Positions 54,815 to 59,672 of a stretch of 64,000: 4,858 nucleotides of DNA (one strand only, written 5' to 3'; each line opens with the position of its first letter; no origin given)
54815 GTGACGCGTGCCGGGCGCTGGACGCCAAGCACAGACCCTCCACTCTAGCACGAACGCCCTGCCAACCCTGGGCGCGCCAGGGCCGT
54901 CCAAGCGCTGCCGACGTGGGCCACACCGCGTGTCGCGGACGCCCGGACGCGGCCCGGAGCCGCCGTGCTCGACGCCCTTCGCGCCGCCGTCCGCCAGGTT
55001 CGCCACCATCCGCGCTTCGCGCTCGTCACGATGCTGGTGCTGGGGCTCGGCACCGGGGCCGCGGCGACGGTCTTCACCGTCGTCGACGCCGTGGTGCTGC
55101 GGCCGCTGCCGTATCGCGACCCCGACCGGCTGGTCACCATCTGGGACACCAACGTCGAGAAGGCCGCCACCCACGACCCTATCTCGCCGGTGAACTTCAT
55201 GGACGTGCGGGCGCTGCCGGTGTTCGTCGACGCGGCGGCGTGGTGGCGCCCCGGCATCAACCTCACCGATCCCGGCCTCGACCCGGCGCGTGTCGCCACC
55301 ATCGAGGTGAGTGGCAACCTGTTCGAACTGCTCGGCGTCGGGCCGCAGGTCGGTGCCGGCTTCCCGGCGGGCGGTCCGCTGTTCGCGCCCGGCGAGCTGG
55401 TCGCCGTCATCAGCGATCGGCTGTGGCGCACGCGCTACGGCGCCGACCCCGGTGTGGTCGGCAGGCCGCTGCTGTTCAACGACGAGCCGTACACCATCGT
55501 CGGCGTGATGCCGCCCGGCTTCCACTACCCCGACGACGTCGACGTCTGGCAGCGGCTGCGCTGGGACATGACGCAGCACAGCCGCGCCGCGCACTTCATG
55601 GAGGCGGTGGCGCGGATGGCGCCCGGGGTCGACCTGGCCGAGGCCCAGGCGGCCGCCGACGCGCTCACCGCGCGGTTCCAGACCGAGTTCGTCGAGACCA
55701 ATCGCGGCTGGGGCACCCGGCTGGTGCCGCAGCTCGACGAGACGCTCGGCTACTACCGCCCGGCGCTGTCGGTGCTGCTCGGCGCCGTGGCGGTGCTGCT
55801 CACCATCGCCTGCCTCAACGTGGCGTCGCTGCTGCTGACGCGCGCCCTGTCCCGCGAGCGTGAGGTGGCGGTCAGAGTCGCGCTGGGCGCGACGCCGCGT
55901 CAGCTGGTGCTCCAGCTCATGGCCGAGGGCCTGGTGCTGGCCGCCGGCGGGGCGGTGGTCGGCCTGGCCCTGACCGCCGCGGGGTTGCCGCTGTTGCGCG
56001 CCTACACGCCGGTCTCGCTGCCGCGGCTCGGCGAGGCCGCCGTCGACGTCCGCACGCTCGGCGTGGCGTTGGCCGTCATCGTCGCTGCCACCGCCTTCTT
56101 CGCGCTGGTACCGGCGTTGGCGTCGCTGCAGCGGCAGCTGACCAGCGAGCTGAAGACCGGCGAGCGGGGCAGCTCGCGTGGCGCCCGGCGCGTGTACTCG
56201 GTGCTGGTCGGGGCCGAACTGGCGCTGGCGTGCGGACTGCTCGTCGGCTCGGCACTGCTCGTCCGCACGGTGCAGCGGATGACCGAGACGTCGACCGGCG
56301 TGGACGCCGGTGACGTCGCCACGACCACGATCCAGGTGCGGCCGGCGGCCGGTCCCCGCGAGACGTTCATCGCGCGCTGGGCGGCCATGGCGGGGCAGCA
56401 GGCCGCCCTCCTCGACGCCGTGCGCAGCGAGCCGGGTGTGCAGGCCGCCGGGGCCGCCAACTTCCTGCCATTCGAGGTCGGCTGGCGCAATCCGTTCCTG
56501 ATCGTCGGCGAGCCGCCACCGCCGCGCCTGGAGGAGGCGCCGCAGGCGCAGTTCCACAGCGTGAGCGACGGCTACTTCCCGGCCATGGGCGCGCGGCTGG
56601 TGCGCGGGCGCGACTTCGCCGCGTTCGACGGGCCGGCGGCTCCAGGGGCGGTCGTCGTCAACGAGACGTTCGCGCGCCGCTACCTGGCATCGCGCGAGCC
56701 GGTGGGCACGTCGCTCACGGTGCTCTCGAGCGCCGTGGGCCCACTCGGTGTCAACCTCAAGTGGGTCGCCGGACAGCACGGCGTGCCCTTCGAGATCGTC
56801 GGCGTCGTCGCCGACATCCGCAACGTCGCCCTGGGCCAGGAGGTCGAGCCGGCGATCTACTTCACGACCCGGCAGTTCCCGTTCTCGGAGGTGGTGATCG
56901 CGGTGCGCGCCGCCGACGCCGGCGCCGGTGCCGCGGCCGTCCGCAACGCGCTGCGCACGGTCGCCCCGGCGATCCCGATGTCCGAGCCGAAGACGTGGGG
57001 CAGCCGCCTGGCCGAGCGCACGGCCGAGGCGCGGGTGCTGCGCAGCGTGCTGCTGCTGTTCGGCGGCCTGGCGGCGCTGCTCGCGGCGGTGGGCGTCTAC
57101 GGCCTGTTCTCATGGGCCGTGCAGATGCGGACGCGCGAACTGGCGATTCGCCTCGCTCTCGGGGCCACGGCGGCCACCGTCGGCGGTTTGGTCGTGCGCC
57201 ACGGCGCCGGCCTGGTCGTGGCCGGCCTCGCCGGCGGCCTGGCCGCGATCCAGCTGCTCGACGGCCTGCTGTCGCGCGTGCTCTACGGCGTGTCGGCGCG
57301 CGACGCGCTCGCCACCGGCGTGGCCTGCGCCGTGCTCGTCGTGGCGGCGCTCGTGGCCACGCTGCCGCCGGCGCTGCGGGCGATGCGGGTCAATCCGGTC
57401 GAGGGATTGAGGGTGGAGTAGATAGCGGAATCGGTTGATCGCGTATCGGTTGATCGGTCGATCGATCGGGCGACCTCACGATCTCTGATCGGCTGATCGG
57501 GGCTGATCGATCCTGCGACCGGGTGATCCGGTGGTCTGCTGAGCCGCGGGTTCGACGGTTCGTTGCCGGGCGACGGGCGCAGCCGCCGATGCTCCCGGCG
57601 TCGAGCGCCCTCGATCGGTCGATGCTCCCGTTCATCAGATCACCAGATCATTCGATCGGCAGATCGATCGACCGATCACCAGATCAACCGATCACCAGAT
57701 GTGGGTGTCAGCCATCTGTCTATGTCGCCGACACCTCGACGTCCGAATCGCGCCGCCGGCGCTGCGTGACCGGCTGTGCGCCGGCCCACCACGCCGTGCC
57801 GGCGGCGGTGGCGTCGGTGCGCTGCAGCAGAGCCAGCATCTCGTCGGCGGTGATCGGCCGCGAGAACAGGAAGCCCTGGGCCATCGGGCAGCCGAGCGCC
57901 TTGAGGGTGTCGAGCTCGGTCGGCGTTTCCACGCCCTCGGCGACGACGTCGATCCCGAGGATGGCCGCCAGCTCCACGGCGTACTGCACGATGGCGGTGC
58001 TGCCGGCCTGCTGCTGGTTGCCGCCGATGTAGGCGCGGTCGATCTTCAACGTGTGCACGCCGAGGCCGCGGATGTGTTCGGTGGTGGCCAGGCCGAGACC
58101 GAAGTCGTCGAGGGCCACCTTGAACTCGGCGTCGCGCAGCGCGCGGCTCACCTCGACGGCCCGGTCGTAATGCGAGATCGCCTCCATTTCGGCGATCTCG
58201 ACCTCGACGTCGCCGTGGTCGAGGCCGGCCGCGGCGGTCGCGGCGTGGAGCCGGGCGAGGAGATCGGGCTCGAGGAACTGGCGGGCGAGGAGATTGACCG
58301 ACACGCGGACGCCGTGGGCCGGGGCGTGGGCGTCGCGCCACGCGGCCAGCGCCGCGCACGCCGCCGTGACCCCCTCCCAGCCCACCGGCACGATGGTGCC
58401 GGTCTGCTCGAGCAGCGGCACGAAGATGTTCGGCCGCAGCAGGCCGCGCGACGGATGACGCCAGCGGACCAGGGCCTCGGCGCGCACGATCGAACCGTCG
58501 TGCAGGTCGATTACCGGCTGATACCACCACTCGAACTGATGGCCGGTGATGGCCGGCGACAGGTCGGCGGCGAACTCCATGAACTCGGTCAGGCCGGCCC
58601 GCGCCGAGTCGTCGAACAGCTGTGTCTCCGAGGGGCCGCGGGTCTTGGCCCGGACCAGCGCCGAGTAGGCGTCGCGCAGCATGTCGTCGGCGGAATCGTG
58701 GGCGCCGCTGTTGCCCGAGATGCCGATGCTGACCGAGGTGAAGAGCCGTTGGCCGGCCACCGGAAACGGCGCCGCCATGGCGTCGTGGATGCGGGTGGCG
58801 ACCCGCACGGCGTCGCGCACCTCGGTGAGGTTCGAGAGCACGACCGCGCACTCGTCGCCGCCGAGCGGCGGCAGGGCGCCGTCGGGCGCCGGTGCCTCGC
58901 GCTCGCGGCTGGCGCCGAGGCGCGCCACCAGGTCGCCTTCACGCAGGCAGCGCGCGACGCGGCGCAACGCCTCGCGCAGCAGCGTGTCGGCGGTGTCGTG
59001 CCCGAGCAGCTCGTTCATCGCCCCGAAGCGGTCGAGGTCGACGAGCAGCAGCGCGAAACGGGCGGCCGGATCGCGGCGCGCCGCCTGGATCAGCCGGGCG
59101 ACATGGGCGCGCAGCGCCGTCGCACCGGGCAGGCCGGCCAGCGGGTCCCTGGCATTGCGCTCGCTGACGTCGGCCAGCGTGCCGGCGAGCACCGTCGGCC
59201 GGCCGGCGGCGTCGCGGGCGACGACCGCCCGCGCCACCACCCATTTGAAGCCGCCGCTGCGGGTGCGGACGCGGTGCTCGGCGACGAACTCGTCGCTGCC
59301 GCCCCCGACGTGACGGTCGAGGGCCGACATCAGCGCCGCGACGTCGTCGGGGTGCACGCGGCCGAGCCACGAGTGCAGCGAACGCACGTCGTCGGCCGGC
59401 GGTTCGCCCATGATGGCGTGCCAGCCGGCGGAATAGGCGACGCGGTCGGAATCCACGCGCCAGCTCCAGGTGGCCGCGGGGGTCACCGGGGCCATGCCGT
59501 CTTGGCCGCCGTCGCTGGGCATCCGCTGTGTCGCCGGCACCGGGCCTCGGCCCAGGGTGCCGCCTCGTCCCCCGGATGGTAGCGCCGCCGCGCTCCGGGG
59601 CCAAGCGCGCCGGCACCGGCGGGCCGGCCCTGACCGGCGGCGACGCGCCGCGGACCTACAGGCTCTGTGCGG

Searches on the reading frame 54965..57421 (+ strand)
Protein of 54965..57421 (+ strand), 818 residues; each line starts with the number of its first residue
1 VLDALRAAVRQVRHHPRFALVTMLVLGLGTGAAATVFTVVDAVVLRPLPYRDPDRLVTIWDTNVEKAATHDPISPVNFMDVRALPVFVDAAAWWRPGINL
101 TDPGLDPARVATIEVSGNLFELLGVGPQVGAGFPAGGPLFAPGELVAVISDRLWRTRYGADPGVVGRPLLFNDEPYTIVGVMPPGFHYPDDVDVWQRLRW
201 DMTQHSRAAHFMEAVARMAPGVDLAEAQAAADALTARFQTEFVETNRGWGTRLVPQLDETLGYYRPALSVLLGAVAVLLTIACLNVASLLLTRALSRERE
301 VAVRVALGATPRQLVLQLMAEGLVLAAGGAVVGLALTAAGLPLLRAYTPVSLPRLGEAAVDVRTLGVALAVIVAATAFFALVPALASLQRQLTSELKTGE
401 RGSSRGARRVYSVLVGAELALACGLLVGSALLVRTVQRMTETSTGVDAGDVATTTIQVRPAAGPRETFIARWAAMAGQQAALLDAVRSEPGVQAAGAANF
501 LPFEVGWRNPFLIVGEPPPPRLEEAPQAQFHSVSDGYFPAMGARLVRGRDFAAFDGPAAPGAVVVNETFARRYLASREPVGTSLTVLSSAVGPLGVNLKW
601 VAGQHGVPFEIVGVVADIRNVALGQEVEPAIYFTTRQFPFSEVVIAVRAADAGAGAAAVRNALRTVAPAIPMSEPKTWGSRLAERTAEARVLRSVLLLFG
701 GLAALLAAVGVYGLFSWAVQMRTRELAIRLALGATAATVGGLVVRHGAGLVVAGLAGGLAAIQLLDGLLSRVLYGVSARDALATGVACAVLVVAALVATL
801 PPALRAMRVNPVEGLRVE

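Call 60: search_protein_families(library=pfam, proteins=[window:54965-57421:+], max_evalue=0.0001)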
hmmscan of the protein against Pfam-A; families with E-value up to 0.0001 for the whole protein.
window:54965-57421:+ (818 aa): 2 families
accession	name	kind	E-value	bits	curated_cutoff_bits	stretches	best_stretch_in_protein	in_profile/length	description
PF12704.14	MacB_PCD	-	8.4e-28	98.5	27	2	20-233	2-206/207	MacB-like periplasmic core domain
PF02687.27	FtsX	-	2.8e-15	56.8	25.5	2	274-388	3-116/120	FtsX-like permease C-terminal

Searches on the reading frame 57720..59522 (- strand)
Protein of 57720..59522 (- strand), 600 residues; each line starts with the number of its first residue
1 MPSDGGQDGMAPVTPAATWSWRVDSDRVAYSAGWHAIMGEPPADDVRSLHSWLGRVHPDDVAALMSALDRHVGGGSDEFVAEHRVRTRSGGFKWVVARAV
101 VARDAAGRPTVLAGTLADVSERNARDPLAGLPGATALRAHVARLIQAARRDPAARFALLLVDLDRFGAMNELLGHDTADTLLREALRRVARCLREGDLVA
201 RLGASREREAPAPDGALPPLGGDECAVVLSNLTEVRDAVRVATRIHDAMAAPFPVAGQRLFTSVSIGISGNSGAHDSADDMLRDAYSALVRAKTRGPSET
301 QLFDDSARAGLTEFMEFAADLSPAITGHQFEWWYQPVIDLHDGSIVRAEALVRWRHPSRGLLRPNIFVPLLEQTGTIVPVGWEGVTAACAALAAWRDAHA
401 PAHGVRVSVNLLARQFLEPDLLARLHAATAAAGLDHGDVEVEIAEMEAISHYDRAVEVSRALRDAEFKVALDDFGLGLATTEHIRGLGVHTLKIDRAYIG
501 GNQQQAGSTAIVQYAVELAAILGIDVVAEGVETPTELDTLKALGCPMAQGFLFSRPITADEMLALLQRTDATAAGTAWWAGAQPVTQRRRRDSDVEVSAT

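Call 60: search_protein_families(library=pfam, proteins=[window:57720-59522:-], max_evalue=0.0001)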
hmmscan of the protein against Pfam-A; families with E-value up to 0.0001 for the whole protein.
window:57720-59522:- (600 aa): 3 families
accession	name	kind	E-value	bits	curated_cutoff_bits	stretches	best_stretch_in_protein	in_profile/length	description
PF00563.25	EAL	-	1.9e-57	194.8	31.3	1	319-556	2-236/236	EAL domain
PF00990.26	GGDEF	-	2.6e-26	92.7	23.8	2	124-203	2-80/161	Diguanylate cyclase, GGDEF domain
PF08447.18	PAS_3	-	3.8e-15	56.4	25.6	1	29-115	3-88/89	PAS fold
